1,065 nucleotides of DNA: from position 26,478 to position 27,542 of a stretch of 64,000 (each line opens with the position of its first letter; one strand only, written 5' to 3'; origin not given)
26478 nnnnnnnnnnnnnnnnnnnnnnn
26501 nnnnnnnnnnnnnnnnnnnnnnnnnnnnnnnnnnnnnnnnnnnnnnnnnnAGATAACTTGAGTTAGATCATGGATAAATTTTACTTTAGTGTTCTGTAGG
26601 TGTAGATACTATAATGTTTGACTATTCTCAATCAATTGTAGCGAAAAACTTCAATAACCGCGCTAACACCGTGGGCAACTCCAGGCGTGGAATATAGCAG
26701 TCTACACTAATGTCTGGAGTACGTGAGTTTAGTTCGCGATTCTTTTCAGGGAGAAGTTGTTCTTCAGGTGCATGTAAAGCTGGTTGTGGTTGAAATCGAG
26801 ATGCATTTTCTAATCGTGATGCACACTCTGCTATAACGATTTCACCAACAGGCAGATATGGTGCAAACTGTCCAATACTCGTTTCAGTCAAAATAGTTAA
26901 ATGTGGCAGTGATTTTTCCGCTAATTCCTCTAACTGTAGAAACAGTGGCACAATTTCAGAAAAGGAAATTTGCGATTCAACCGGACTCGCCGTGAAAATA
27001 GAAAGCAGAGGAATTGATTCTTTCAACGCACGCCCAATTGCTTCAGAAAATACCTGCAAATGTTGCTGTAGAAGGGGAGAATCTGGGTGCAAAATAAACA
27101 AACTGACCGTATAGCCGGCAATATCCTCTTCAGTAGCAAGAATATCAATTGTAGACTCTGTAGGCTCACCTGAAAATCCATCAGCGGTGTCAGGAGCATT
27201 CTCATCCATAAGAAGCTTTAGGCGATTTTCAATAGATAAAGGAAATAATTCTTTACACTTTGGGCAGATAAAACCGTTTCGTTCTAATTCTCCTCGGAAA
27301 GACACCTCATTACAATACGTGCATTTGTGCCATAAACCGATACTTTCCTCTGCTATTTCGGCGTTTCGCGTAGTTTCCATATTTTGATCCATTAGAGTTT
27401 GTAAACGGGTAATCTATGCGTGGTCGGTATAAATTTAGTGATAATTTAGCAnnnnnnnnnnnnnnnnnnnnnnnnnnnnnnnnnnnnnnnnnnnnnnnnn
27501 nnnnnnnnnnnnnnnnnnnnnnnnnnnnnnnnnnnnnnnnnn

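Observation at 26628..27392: Full-length AccD homologue whose catalytic glycine motifs are all replaced (candidate pseudoenzyme)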

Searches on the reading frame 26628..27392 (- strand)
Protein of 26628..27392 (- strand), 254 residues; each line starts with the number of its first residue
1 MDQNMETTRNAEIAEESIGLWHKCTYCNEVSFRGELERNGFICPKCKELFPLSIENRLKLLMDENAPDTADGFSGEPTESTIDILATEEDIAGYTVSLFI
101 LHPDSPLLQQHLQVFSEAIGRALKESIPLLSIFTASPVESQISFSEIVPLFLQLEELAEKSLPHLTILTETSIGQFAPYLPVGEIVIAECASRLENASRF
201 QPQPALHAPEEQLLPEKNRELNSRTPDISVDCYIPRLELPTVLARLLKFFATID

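Call 3: search_protein_families(library=pfam, proteins=[window:26628-27392:-], max_evalue=0.1)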
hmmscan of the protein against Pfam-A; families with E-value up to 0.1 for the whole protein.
window:26628-27392:- (254 aa): 1 family
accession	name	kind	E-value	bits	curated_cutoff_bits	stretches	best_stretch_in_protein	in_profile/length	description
PF17848.7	Zn_ribbon_ACC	-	2.7e-06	27.9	24.5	1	21-46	1-26/26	Acetyl-CoA carboxylase zinc finger domain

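Call 4: search_protein_families(library=ncbifam, proteins=[window:26628-27392:-], max_evalue=0.1)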
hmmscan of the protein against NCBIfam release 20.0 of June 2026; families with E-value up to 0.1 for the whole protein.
window:26628-27392:- (254 aa): 1 family
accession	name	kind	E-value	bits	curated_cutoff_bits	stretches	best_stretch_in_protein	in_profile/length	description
TIGR00515.1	accD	equivalog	5.6e-14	52.1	317.45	1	5-66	10-71/285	acetyl-CoA carboxylase, carboxyltransferase subunit beta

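Call 5: search_solved_structures(query=window:26628-27392:-, max_evalue=10, show_alignments=3)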
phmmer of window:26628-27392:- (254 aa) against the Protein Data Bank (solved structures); distinct sequences matched with E-value up to 10: 10.
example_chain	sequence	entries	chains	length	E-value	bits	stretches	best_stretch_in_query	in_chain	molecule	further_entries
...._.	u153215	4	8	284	2.7e-15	59.9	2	3-66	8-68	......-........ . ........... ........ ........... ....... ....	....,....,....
2f9y_B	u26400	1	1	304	3.4e-15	59.6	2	3-66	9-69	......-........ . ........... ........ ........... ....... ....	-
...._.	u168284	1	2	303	6.8e-11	45.5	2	118-250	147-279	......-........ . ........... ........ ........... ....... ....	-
2f9i_B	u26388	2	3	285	0.058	16.3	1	15-67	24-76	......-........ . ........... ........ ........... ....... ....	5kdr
6mif_A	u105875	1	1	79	1.6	11.5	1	40-63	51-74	LIM and senescent cell antigen-like-containing domain protein 1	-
7d2s_B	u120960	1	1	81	1.9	11.3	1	40-63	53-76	LIM and senescent cell antigen-like-containing domain protein 1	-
4r31_A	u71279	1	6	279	1.9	11.3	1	154-201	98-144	Uridine phosphorylase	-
7q2w_DDD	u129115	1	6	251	2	11.3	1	153-202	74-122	Uridine phosphorylase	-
7lt9_B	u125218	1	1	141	4.2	10.2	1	41-62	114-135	LIM and senescent cell antigen-like-containing domain protein 1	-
7d2t_B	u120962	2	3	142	4.3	10.1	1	41-62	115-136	LIM and senescent cell antigen-like-containing domain protein 1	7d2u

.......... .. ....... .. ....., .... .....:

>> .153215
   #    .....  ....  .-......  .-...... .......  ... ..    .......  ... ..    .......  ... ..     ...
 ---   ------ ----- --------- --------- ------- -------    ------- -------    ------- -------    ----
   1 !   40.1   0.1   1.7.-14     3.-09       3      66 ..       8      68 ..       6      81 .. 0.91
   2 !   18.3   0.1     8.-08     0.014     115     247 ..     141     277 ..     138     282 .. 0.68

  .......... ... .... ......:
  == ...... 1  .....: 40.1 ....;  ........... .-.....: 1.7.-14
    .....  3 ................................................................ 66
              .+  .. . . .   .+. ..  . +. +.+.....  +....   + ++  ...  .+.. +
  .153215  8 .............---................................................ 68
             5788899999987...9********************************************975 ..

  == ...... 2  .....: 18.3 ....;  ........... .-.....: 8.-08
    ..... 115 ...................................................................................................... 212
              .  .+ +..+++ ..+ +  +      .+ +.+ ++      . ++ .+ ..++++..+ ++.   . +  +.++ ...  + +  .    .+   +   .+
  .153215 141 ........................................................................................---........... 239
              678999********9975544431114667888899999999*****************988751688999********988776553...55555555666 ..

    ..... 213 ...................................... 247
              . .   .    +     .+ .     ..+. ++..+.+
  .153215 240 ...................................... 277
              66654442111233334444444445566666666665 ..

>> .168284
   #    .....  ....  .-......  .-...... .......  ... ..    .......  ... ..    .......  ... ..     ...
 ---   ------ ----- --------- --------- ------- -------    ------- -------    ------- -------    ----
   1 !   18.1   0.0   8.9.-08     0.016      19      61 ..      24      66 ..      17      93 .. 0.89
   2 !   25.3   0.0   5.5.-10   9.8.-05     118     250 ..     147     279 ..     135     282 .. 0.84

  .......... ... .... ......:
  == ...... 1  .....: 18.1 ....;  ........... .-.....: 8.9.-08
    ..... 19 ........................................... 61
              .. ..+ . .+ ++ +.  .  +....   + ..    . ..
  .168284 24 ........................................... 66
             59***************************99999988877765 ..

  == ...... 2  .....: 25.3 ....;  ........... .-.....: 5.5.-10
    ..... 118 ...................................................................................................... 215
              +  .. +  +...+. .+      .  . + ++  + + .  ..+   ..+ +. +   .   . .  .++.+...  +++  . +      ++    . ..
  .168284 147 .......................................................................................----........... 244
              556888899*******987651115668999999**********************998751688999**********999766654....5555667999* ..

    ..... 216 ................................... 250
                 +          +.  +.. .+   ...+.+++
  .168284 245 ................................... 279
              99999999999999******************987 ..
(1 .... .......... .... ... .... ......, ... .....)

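Call 6: find_homologous_proteins(query=window:26628-27392:-, max_evalue=0.001)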
Query window:26628-27392:- (254 aa): 99 proteins with E <= 0.001 among 1136 candidates.
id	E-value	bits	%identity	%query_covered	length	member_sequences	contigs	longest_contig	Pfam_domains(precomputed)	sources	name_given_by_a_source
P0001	5.2e-160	549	100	98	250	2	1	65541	PF17848.8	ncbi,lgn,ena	-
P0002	3.4e-126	438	81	98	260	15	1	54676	PF17848.8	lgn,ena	-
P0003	4.6e-122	424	80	98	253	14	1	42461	PF17848.8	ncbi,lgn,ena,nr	ncbi:MAG: hypothetical protein OXI43_05710 [Candidatus Poribacteria bacterium]|nr:hypothetical prote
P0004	2.3e-121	422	80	97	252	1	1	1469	PF17848.8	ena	-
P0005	6.0e-117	408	77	98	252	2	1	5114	PF17848.8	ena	-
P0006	3.4e-116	405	75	98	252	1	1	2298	PF17848.8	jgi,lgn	jgi:acetyl-CoA carboxylase carboxyl transferase subunit beta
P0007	2.8e-111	389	72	98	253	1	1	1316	PF17848.8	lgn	-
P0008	3.3e-110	385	73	98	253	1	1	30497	PF17848.8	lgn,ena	-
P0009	7.0e-109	381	73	98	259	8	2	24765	PF17848.8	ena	-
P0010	3.3e-108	379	70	98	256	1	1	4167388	PF17848.8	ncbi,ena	-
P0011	2.3e-106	373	72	97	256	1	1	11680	PF17848.8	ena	-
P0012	1.6e-101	357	69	97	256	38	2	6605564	-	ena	-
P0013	4.8e-101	356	68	99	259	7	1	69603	PF17848.8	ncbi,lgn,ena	-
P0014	1.7e-100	354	68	97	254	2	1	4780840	PF17848.8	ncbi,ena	-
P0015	4.3e-100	352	67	99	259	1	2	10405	PF17848.8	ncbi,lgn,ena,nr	ncbi:hypothetical protein F4212_11460 [Candidatus Poribacteria bacterium]|nr:hypothetical protein [C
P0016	3.7e-99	349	66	97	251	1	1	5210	PF17848.8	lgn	-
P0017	4.3e-98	346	65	98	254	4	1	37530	PF17848.8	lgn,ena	-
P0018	1.4e-97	344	67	97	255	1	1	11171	PF17848.8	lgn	-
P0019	2.3e-97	343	61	99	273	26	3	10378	PF17848.8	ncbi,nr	ncbi:hypothetical protein F4083_08395 [Candidatus Poribacteria bacterium]|nr:hypothetical protein [C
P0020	2.6e-97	343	66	97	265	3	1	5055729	PF17848.8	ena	-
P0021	1.6e-96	341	65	98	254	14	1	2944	PF17848.8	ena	-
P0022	6.0e-96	339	66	97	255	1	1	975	PF17848.8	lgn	-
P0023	8.4e-96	338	64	99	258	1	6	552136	PF17848.8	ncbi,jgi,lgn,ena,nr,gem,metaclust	ncbi:MAG: hypothetical protein OXD54_01620 [Candidatus Poribacteria bacterium]|nr:hypothetical prote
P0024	9.4e-96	338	63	98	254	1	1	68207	PF17848.8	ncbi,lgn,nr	ncbi:hypothetical protein JT359_07255 [Candidatus Poribacteria bacterium]|nr:hypothetical protein [C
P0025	1.8e-95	337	65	99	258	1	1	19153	PF17848.8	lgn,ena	-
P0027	4.1e-94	333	61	97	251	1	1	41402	PF17848.8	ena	-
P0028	1.9e-93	331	61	97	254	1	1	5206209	PF17848.8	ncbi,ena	-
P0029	2.5e-93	330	61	99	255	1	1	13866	PF17848.8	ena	-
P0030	4.6e-93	329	61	97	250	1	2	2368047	PF17848.8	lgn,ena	-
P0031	5.1e-93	329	63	97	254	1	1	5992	PF17848.8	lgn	-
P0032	1.3e-92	328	60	99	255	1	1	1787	PF17848.8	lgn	-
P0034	1.8e-92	327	61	99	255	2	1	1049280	PF17848.8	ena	-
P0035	1.8e-92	327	59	99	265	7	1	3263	PF17848.8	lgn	-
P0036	4.6e-92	326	63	97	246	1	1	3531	PF17848.8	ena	-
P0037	5.4e-92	326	60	97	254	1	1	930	PF17848.8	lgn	-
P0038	6.7e-92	326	60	98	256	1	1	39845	PF17848.8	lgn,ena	-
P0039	1.1e-91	325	58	97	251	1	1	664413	PF17848.8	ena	-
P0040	3.0e-91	323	59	97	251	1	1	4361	PF17848.8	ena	-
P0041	3.9e-91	323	59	99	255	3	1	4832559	PF17848.8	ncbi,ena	-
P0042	1.4e-90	321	61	97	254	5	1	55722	PF17848.8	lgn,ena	-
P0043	1.8e-90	321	62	97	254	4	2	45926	PF17848.8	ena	-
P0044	2.7e-90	320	76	78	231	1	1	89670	PF17848.8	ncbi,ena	-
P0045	3.7e-90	320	61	97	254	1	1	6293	PF17848.8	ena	-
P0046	6.3e-90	319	60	97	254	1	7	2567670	PF17848.8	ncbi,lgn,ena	-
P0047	1.4e-89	318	63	97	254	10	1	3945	PF17848.8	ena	-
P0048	6.3e-89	316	60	97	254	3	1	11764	PF17848.8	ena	-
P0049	4.1e-88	313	63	97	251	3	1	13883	PF17848.8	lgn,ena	-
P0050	1.1e-85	305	60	97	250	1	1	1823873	PF17848.8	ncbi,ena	-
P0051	1.0e-84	302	60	97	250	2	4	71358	PF17848.8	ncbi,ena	-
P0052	4.8e-84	300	59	97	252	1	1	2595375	PF17848.8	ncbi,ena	-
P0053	1.5e-71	259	56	97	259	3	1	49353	PF17848.8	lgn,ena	-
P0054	4.5e-66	241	52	97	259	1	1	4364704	PF17848.8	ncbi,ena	-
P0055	9.2e-52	194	44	96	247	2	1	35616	PF17848.8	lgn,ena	-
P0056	1.0e-51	194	73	50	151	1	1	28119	PF17848.8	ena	-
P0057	1.3e-51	194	44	93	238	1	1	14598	PF17848.8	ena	-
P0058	1.4e-51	194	45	96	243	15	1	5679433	PF17848.8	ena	-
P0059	4.4e-51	192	47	96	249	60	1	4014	PF17848.8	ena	-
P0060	2.8e-50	189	43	95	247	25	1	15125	PF17848.8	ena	-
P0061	3.4e-50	189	44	97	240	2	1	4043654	PF17848.8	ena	-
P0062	3.5e-50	189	46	93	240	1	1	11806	PF17848.8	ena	-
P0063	7.9e-50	188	44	93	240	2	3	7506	PF17848.8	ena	-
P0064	1.9e-49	187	44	98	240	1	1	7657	PF17848.8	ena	-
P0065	2.6e-49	186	44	93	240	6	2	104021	PF17848.8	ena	-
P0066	5.3e-49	185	44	97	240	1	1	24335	PF17848.8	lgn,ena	-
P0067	7.6e-49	185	44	96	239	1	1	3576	PF17848.8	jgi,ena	jgi:acetyl-CoA carboxylase carboxyl transferase subunit beta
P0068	1.1e-48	184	43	97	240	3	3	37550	PF17848.8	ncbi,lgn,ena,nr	ncbi:hypothetical protein F4054_06480 [Candidatus Poribacteria bacterium]|nr:hypothetical protein [C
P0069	1.1e-48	184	44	98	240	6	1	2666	PF17848.8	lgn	-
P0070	2.0e-48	183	44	97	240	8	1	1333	PF17848.8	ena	-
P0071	3.2e-48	183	44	96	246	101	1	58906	PF17848.8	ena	-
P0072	3.4e-48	182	44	93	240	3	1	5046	PF17848.8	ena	-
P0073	6.7e-48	181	43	98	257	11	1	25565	PF17848.8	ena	-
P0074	6.8e-48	181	44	97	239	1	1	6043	PF17848.8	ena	-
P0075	1.5e-47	180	45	94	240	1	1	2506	PF17848.8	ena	-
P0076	1.7e-47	180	43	97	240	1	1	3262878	PF17848.8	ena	-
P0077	3.0e-47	179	43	97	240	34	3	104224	PF17848.8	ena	-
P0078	3.7e-47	179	44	94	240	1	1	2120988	PF17848.8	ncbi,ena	-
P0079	6.9e-47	178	42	97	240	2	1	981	PF17848.8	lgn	-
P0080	9.8e-47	178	42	97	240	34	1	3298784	PF17848.8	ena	-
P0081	1.3e-46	177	43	96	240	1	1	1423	PF17848.8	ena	-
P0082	1.5e-46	177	42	93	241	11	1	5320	PF17848.8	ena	-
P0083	1.6e-46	177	43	97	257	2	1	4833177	PF17848.8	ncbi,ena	-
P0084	2.6e-46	176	41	98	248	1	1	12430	PF17848.8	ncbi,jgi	-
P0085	2.9e-46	176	42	97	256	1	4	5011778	PF17848.8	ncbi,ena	-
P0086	4.8e-46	175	43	97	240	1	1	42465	PF17848.8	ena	-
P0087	6.0e-46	175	43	93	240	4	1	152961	PF17848.8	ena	-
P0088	6.3e-46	175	42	97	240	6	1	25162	PF17848.8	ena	-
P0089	8.7e-46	175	42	98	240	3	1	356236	PF17848.8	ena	-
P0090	2.1e-45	173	42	96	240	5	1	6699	PF17848.8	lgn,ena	-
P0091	3.6e-45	173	42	96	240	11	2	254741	PF17848.8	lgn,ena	-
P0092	5.4e-45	172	42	96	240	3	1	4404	PF17848.8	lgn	-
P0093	1.3e-44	171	43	96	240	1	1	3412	PF17848.8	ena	-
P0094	2.1e-44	170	44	97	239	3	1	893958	PF17848.8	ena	-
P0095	2.4e-44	170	41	96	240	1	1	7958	PF17848.8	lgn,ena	-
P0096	3.5e-44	169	42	97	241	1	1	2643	PF17848.8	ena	-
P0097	1.4e-43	167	41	93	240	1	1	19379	PF17848.8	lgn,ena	-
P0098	9.8e-43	165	41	97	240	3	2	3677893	PF17848.8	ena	-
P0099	7.6e-9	54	26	91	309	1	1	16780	PF01039.28,PF17848.8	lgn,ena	-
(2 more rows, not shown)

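Call 12: find_encoding_contigs(protein=P0099, flank=8000, max_places=3)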
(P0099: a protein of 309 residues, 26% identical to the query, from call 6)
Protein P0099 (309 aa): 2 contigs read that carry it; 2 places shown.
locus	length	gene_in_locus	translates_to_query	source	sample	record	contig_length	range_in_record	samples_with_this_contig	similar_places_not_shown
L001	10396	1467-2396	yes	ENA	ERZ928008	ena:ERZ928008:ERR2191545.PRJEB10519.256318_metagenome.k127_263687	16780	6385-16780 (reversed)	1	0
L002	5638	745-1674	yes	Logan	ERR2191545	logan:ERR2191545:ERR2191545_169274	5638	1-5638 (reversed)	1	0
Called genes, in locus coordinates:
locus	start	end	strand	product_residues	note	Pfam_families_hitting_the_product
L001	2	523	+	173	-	?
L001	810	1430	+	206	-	PF00081:Sod_Fe_N, PF02777:Sod_Fe_C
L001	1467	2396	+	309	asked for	PF17848:Zn_ribbon_ACC, PF01039:Carboxyl_trans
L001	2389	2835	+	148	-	PF00692:dUTPase, PF22769:DCD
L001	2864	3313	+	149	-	PF00359:PTS_EIIA_2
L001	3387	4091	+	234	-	PF00376:MerR (weak), PF12728:HTH_17, PF00359:PTS_EIIA_2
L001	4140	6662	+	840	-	-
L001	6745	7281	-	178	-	-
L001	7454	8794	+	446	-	PF00875:DNA_photolyase, PF03441:FAD_binding_7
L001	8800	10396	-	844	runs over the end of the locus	PF02861:Clp_N, PF23569:NBD_SMAX1, PF00004:AAA, PF17871:AAA_lid_9, PF00004:AAA, PF07724:AAA_2, PF07728:AAA_5, PF10431:ClpB_D2-small, +7 more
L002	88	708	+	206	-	PF00081:Sod_Fe_N, PF02777:Sod_Fe_C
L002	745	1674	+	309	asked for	PF17848:Zn_ribbon_ACC, PF01039:Carboxyl_trans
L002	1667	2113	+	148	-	PF00692:dUTPase, PF22769:DCD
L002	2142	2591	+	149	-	PF00359:PTS_EIIA_2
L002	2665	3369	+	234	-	PF00376:MerR (weak), PF12728:HTH_17, PF00359:PTS_EIIA_2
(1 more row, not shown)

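Call 13: find_related_loci(query=A1, collection=genome_contigs, flank=10000)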
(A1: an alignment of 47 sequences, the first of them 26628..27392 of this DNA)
Query A1 (254 aa) in genome_contigs; peptide patterns used: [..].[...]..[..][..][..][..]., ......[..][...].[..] (x = any residue, [..] = any of these).
539 stretches matched a pattern; 484 encode a relative of the query (tblastn E <= 1e-3); the best 80 are kept; 80 distinct loci.
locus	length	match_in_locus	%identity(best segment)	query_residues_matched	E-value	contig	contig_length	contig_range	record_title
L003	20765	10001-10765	79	3-254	5e-128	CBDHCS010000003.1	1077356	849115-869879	MAG: Candidatus Poribacteria bacterium isolate 2ff7ea9c-4ed9-48aa-ac60-1c2c21251b56 genome assembly, contig: contig_3, w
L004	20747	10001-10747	81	3-251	2e-127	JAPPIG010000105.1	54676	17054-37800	MAG: Candidatus Poribacteria bacterium isolate RHO2_bin_17 NODE_970_length_54676_cov_67.739715, whole genome shotgun seq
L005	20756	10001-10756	78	1-252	1e-126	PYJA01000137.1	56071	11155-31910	MAG: Candidatus Poribacteria bacterium isolate PCPOR2a Ga0207197_1137, whole genome shotgun sequence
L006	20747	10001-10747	81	3-251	1e-125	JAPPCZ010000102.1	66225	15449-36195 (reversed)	MAG: Candidatus Poribacteria bacterium isolate IRC4_bin_14 NODE_460_length_66225_cov_22.2764, whole genome shotgun seque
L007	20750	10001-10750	80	2-251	8e-126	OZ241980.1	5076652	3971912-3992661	MAG: Candidatus Poribacteria bacterium isolate addb8a48-e40a-4d5d-92e9-c4632a5e54a8 genome assembly, chromosome: 1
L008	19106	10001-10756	80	1-252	8e-124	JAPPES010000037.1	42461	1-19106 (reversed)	MAG: Candidatus Poribacteria bacterium isolate RHO1_bin_11 NODE_1831_length_42461_cov_17.450715, whole genome shotgun se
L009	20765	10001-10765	79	3-254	4e-124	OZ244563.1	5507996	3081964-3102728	MAG: Candidatus Poribacteria bacterium isolate ff81fa92-488d-40f9-821d-30cdc2806971 genome assembly, chromosome: 1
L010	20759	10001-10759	72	1-252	9e-117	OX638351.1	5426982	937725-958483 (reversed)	MAG: uncultured Poribacteria bacterium isolate d4690918-7cf6-4b6d-bcb0-07eb3c50a363 genome assembly, chromosome: 1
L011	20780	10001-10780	70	1-254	7e-117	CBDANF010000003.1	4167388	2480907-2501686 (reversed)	MAG: Candidatus Poribacteria bacterium isolate cff0d1ac-620d-4255-a141-192642026491 genome assembly, contig: contig_3, w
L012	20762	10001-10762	69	1-251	5e-111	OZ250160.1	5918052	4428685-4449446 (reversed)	MAG: Candidatus Poribacteria bacterium isolate 8ae7ebc5-6e71-4186-9c0c-d873ebd224b0 genome assembly, chromosome: 1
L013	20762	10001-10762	69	1-251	4e-110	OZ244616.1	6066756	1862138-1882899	MAG: Candidatus Poribacteria bacterium isolate e5250d40-67f0-410b-965f-0d198546f1b0 genome assembly, chromosome: 1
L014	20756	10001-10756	67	1-251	7e-109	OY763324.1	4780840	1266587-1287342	MAG: Candidatus Poribacteria bacterium isolate 3d2a48e4-3859-4b6e-83ef-b4ffa18775ef genome assembly, chromosome: 1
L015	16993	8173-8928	68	1-251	3e-108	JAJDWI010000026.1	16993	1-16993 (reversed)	MAG: Candidatus Poribacteria bacterium isolate jk18x25bins.18 k141_969010, whole genome shotgun sequence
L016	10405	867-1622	67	1-251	2e-107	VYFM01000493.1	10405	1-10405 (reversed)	MAG: Candidatus Poribacteria bacterium isolate SB0677_bin_25 NODE_2279_length_10405_cov_10.008502, whole genome shotgun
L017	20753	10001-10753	62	1-251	9e-105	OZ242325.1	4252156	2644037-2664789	MAG: Candidatus Poribacteria bacterium isolate 7cb44f7e-fdd6-4696-a2af-ad91ef35c446 genome assembly, chromosome: 1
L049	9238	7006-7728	43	3-251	1e-56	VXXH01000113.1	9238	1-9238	MAG: Candidatus Poribacteria bacterium isolate SB0668_bin_37 NODE_3578_length_9238_cov_6.485244, whole genome shotgun se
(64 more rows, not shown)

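Call 22: predict_structure(alignment_id=A1)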
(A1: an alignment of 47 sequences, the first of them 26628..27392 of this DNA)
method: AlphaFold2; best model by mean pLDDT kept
length: 254 residues; sequences in the alignment: 47
mean_pLDDT: 77.6   pTM: 0.75
mean pLDDT of the five models: 77.6, 77.2, 75.0, 74.4, 74.3
residues with pLDDT >= 90: 120; 70-90: 58; 50-70: 32; < 50: 44
segments of 3 or more residues with pLDDT < 50: 1-16, 65-80, 215-223
pLDDT, mean of each block of 10 residues (from residue 1): 38 49 89 87 90 91 54 36 89 95 90 96 98 84 90 96 94 75 93 61 54 49 60 91 94 71
secondary structure, 60 per line:
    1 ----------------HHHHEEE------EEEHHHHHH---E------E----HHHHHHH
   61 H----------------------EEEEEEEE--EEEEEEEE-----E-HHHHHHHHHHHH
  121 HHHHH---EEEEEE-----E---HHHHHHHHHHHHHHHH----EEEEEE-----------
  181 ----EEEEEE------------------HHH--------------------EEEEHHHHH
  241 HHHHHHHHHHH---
elements in order: H17-20 E21-23 E30-32 H33-38 H54-61 E84-91 E94-101 H109-125 E129-134 H144-159 E164-169 E185-190 E232-235 H236-251
